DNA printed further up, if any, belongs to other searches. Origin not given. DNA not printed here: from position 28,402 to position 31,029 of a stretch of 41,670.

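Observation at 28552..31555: Orphan virB2/virB3/virB4-like trio in the accessory arm of a siphophage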

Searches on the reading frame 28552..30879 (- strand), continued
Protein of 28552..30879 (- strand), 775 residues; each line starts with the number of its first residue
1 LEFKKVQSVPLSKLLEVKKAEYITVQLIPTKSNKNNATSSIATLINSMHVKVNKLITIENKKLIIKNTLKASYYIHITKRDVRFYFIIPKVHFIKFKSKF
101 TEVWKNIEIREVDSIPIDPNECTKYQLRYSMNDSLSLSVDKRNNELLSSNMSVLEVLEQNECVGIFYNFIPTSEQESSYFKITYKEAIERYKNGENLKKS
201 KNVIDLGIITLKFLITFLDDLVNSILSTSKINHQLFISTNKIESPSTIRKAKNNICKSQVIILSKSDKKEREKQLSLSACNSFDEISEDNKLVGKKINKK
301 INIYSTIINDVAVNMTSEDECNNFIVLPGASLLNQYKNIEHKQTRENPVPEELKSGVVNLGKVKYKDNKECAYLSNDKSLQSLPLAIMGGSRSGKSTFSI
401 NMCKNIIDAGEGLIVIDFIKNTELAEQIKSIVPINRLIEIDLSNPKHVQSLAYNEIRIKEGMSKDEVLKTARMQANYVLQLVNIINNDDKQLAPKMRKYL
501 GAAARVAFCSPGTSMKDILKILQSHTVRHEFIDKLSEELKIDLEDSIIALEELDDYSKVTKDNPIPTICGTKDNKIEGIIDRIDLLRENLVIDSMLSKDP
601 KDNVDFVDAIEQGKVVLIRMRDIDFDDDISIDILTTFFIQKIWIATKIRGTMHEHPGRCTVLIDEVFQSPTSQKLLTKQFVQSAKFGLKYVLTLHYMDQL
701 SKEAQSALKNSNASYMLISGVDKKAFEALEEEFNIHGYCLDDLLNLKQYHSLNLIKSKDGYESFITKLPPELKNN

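Call 33: search_solved_structures(query=A1, max_evalue=1, show_alignments=3)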
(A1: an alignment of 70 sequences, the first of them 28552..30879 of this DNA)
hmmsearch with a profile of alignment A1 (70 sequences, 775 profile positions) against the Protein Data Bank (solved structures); distinct sequences matched with E-value up to 1: 55.
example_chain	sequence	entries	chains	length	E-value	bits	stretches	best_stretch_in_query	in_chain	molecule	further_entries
3cmu_A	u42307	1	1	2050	2.1e-06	29.3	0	395-425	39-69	Protein recA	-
3cmt_A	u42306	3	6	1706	2.5e-05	25.7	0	395-425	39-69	Protein recA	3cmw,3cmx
3cmv_A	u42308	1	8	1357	0.00037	21.8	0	395-425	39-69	Protein recA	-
7es4_A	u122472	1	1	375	0.00054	21.3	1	381-419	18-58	DNA phosphorothioation-dependent restriction protein DptH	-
1gl6_A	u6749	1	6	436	0.0017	19.6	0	375-430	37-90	ATPASE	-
1e9r_A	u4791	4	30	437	0.0017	19.6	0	375-430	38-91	CONJUGAL TRANSFER PROTEIN TRWB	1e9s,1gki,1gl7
6sz9_A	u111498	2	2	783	0.0018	19.6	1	388-451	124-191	IcmO (DotL)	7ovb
4kfr_A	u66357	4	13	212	0.0025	19.1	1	640-751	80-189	Genome packaging NTPase B204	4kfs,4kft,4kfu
6c2u_A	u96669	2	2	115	0.0032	18.7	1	392-422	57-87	phosphate-loop protein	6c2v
8qah_A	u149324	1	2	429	0.0069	17.6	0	174-257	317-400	sc-CC-8-58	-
9ayr_C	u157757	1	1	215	0.01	17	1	386-429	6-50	GTP-binding protein YPT6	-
8qai_A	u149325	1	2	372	0.011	16.9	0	174-261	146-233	sc-CC-7-LI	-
1l2t_A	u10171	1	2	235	0.013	16.7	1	394-444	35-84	Hypothetical ABC transporter ATP-binding protein MJ0796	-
1f3o_A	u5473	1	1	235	0.013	16.7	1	394-444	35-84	HYPOTHETICAL ABC TRANSPORTER ATP-BINDING PROTEIN MJ0796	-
3tif_A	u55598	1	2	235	0.016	16.4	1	394-444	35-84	Uncharacterized ABC transporter ATP-binding protein MJ0796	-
4ag5_A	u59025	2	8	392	0.36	11.9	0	655-702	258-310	TYPE IV SECRETORY PATHWAY VIRB4 COMPONENTS-LIKE PROTEIN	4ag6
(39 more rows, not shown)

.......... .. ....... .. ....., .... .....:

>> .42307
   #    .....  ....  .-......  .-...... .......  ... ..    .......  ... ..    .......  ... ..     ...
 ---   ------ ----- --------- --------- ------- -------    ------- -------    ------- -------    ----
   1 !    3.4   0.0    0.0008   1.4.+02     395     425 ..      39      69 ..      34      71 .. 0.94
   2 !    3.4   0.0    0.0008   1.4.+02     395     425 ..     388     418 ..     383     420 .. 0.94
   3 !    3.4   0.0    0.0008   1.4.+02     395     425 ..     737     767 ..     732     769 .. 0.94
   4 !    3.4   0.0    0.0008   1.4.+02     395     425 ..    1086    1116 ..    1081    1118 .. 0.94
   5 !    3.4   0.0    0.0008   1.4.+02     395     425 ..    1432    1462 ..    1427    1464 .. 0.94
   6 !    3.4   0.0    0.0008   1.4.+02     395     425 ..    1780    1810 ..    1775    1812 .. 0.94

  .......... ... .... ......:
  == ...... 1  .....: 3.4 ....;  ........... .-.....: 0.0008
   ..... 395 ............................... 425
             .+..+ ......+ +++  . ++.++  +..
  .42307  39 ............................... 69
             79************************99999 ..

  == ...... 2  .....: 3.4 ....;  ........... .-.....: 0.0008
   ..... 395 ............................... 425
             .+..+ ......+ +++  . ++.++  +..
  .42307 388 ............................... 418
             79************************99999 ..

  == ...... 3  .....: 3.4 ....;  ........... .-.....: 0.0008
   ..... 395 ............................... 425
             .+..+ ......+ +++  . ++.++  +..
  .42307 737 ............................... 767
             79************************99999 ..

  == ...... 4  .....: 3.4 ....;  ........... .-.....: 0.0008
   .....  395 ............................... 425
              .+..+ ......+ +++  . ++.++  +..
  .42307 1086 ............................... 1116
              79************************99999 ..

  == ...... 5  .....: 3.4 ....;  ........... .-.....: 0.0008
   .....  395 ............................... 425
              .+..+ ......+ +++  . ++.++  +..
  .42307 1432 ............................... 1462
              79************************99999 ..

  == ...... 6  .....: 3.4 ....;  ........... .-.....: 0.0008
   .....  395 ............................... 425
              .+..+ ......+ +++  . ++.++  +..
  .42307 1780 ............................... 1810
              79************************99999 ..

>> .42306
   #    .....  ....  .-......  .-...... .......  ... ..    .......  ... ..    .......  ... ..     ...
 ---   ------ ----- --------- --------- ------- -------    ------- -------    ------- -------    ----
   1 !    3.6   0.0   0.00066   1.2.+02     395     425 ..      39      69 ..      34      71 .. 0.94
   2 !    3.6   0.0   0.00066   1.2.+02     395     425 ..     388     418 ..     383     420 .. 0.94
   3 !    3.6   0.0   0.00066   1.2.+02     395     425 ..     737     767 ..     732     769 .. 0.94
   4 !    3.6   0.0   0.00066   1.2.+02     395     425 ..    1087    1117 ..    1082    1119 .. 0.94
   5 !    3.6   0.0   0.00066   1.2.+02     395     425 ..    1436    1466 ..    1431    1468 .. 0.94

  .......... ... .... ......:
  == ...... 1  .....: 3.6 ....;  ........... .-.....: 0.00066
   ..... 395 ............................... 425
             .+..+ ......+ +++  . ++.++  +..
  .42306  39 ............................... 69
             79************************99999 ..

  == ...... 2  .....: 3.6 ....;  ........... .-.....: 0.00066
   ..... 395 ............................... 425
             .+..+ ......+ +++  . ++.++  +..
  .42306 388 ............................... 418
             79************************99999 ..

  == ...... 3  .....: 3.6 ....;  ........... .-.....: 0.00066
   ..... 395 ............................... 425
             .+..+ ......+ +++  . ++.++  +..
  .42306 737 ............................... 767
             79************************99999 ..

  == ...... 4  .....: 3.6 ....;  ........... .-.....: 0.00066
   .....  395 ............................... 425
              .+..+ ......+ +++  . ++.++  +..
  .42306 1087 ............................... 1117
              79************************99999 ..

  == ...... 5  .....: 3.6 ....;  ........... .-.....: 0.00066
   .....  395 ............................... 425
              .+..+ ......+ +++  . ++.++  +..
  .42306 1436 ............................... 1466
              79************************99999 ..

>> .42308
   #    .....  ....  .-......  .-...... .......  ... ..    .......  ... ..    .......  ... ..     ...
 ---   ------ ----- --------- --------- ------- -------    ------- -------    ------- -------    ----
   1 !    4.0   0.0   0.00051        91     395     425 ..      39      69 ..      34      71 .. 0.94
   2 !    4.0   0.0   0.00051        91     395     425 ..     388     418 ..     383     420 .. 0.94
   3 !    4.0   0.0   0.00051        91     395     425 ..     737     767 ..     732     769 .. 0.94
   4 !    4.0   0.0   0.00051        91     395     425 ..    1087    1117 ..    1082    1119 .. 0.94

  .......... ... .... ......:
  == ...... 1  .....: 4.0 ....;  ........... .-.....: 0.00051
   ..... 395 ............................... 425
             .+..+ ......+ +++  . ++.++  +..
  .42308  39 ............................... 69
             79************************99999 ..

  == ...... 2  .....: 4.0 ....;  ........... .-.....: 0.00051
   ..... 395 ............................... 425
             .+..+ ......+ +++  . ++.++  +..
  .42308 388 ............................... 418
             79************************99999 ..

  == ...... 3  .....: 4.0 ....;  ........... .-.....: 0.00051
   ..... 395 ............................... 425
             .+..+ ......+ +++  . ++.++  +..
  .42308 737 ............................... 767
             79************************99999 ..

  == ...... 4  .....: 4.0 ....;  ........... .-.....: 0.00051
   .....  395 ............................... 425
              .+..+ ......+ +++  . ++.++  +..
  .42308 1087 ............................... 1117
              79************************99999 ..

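Call 41: find_related_loci(query=A3, collection=genome_contigs, flank=8000)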
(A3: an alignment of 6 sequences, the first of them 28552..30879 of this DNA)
Query A3 (775 aa) in genome_contigs; peptide patterns used: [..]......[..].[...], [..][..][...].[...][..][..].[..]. (x = any residue, [..] = any of these).
58 stretches matched a pattern; 35 encode a relative of the query (tblastn E <= 1e-3); 34 distinct loci.
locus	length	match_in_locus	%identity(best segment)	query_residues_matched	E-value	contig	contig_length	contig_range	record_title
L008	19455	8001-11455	95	1-775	0e+0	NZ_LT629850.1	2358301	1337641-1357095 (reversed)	Romboutsia timonensis strain Marseille-P326, whole genome shotgun sequence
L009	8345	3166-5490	60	5-773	0e+0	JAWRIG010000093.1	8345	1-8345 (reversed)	MAG: Anaerovoracaceae bacterium isolate RFS23 c_000000117704, whole genome shotgun sequence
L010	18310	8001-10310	61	4-773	0e+0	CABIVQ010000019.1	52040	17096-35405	Clostridiaceae bacterium isolate MGYG-HGUT-00001 genome assembly, contig: .11861_6_55.19, whole genome shotgun sequence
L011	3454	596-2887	59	13-773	0e+0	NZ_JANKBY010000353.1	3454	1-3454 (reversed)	Terrisporobacter muris strain DSM 29186 NODE_353_length_3454_cov_22.365194, whole genome shotgun sequence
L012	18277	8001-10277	50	4-770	0e+0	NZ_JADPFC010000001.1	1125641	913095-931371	Romboutsia sp. 1001713B170131_170501_G6 NODE_1_length_1125641_cov_33.6998, whole genome shotgun sequence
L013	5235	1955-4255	45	5-769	0e+0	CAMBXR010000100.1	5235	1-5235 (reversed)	MAG: uncultured Clostridium sp. isolate SRR15732362_bin.6_metaWRAP_v1.3_MAG genome assembly, contig: ERZ9426289.1580, wh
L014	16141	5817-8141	47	6-775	0e+0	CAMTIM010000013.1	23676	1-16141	MAG TPA_asm: uncultured Peptostreptococcaceae bacterium isolate ERR5094901_bin.4_metaWRAP_v1.3_MAG genome assembly, cont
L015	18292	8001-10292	39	5-772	8e-167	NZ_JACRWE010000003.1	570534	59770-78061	Romboutsia faecis strain NSJ-18 N40_ctg003, whole genome shotgun sequence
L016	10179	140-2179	42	85-769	1e-166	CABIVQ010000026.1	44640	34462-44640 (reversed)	Clostridiaceae bacterium isolate MGYG-HGUT-00001 genome assembly, contig: .11861_6_55.26, whole genome shotgun sequence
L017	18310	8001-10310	44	6-772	0e+0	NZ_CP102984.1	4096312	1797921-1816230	Terrisporobacter petrolearius strain JCM 19845 chromosome, complete genome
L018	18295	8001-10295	39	5-773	1e-163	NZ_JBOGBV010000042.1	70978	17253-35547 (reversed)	MAG: Paraclostridium sp. isolate WFFMC_MAG_413 k139_270215_flag=0_multi=49.7115_len=70978, whole genome shotgun sequence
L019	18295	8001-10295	39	5-773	5e-163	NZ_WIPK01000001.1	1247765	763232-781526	Paraclostridium dentum strain SKVG24 NODE_1_length_1247765_cov_50-922048, whole genome shotgun sequence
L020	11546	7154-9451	39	3-772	1e-159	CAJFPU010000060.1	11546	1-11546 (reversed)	uncultured Romboutsia sp. isolate Chicken_10_mag_106 genome assembly, contig: MAGpy_11413_10_idba_bin_106_fascaffold_763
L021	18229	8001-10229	39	15-769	1e-155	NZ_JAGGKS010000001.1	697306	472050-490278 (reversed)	Sedimentibacter acidaminivorans strain DSM 24004 Ga0454127_01, whole genome shotgun sequence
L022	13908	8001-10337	36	1-773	1e-152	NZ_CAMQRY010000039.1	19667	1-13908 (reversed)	MAG: uncultured Clostridium sp. isolate ERR3140039_bin.2_metaWRAP_v1.3_MAG ERZ4740277.121, whole genome shotgun sequence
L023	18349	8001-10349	39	3-769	4e-152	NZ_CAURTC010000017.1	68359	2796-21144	MAG: uncultured Clostridium sp. isolate ERR9969217_bin.24_MetaWRAP_v1.3_MAG ERZ21615794.160, whole genome shotgun sequen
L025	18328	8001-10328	36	4-769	6e-150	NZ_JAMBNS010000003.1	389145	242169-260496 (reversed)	Robertmurraya korlensis strain PF24B2 NODE_3, whole genome shotgun sequence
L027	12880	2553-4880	36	9-772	5e-147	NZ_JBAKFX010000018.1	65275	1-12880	Dethiothermospora halolimnae strain SD1 NODE_18_length_65275_cov_236.377356, whole genome shotgun sequence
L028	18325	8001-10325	36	6-773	9e-147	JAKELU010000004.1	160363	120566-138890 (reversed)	Firmicutes bacterium FC7 FC7_Scaffold4, whole genome shotgun sequence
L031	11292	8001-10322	37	4-769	1e-147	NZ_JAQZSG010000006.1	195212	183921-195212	Paenibacillus thermotolerans strain YIM B05602 Scaffold6, whole genome shotgun sequence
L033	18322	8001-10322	35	1-769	2e-136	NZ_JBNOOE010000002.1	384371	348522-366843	Clostridium nigeriense strain B26 NODE_2_length_384371_cov_114.056816, whole genome shotgun sequence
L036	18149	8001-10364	35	6-768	1e-122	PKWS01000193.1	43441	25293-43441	MAG: Desulfosporosinus sp. isolate palsa_1189 73.20120500_P28.28_contig_598, whole genome shotgun sequence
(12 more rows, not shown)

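Call 46: predict_structure(alignment_id=A1)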
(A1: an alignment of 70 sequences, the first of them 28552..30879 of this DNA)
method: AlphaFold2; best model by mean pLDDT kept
length: 775 residues; sequences in the alignment: 70
mean_pLDDT: 91.7   pTM: 0.78
mean pLDDT of the five models: 91.7, 91.3, 91.2, 91.1, 90.7
residues with pLDDT >= 90: 604; 70-90: 144; 50-70: 24; < 50: 3
segments of 3 or more residues with pLDDT < 50: none
pLDDT, mean of each block of 10 residues (from residue 1): 62 87 96 90 94 86 89 97 97 96 91 94 97 95 91 94 98 93 93 86 72 74 65 55 93 95 97 96 96 96 94 96 94 93 89 97 92 95 97 95 98 96 95 97 91 90 94 93 76 93 95 89 96 96 97 93 90 92 85 90 94 97 89 94 96 94 95 94 96 95 96 97 95 92 94 97 97 80
secondary structure, 60 per line:
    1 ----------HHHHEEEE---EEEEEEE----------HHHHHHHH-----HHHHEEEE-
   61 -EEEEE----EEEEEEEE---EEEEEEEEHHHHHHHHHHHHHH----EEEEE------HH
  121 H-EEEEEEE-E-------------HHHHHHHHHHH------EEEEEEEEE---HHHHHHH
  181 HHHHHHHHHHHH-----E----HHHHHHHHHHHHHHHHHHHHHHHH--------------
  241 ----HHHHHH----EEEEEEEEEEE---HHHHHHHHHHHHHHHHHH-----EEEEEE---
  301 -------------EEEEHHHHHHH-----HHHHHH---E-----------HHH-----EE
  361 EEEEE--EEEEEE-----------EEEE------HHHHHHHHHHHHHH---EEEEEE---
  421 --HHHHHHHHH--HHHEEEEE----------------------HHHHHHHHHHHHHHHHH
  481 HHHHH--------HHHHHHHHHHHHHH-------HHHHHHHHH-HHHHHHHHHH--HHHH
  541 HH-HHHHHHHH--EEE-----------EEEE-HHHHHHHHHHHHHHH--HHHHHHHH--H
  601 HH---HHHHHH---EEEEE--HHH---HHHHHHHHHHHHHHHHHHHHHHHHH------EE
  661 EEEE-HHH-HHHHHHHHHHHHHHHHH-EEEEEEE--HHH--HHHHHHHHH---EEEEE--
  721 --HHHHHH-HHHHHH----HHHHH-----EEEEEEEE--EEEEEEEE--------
elements in order (helices of 4 or more, strands of 3 or more residues): H11-14 E15-18 E22-28 H39-46 H52-55 E56-59 E62-66 E71-78 E82-89 H90-103 E108-112 E123-129 H145-155 E162-170 H174-192 H203-226 H245-250 E255-265 H269-286 E292-297 E314-317 H318-324 H330-335 E359-365 E368-373 E385-388 H395-408 E412-417 H423-431 E437-441 H464-485 H494-507 H515-523 H525-534 H537-542 H544-551 E554-556 E568-571 H573-587 H590-597 H606-611 E615-619 H628-652 E659-664 H670-686 E688-694 H702-710 E714-718 H723-728 H730-735 H740-744 E750-757 E760-767

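Call 49: fold_search(model_id=the predicted structure, library=pdb)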
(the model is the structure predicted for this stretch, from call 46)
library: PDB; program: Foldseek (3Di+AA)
matches with E <= 10: 973; with E <= 0.001: 91
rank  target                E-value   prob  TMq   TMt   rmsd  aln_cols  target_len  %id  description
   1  8rtd_O                2.1e-12  1.00  0.34  0.33  15.5       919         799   10  Stalk-Arches-IMC structure from the fully-assembled R388 type IV secretion system determined by cryo-EM. (released 2024-06-19)
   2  8rtd_T                9.4e-12  1.00  0.33  0.32  15.6       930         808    9  Stalk-Arches-IMC structure from the fully-assembled R388 type IV secretion system determined by cryo-EM. (released 2024-06-19)
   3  4d2i_B                1.0e-11  1.00  0.33  0.53  14.8       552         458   12  Crystal structure of the HerA hexameric DNA translocase from Sulfolobus solfataricus bound to AMP-PNP (released 2014-12-03)
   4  8rtd_g                1.2e-11  1.00  0.31  0.32  15.7       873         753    9  Stalk-Arches-IMC structure from the fully-assembled R388 type IV secretion system determined by cryo-EM. (released 2024-06-19)
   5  8rtd_P                1.7e-11  1.00  0.31  0.32  15.4       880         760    9  Stalk-Arches-IMC structure from the fully-assembled R388 type IV secretion system determined by cryo-EM. (released 2024-06-19)
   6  7o42_E                1.1e-10  1.00  0.29  0.25  15.7       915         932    9  TrwK/VirB4unbound trimer of dimers complex (with Hcp1) from the R388 type IV secretion system determined by cryo-EM. (released 2022-06-22)
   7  9x1m_A                2.4e-10  1.00  0.29  0.38  19.7       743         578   10  The cryo-EM structure of HerA-NurA complex with AMPPNP and dsDNA from Thermococcus kodakarensis (released 2026-02-04)
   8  7o42_A                2.5e-10  1.00  0.25  0.21  17.2       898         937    8  TrwK/VirB4unbound trimer of dimers complex (with Hcp1) from the R388 type IV secretion system determined by cryo-EM. (released 2022-06-22)
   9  8zis_A                3.1e-10  1.00  0.32  0.41  13.6       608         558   11  HerA Hexamer (released 2025-03-12)
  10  4d2i_A                3.5e-10  1.00  0.29  0.45  16.4       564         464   11  Crystal structure of the HerA hexameric DNA translocase from Sulfolobus solfataricus bound to AMP-PNP (released 2014-12-03)
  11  1e9s_A                5.8e-10  1.00  0.32  0.54   7.0       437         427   14  Bacterial conjugative coupling protein TrwBdeltaN70. Unbound monoclinic form. (released 2001-02-06)
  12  8rtd_V                7.5e-10  1.00  0.26  0.28  15.8       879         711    8  Stalk-Arches-IMC structure from the fully-assembled R388 type IV secretion system determined by cryo-EM. (released 2024-06-19)
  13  1e9s_D                9.2e-10  1.00  0.30  0.52   8.2       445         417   14  Bacterial conjugative coupling protein TrwBdeltaN70. Unbound monoclinic form. (released 2001-02-06)
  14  1e9s_K                9.2e-10  1.00  0.32  0.54   8.6       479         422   13  Bacterial conjugative coupling protein TrwBdeltaN70. Unbound monoclinic form. (released 2001-02-06)
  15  7o41_A                1.0e-09  1.00  0.27  0.28  16.4       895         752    9  Hexameric composite model of the Inner Membrane Complex (IMC) with the Arches from the fully-assembled R388 type IV se (released 2022-06-22)
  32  4ag5_A                3.3e-09  1.00  0.34  0.65   8.0       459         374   13  Structure of VirB4 of Thermoanaerobacter pseudethanolicus (released 2012-07-04)
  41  4ag5_B                6.9e-09  1.00  0.33  0.62   8.6       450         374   15  Structure of VirB4 of Thermoanaerobacter pseudethanolicus (released 2012-07-04)
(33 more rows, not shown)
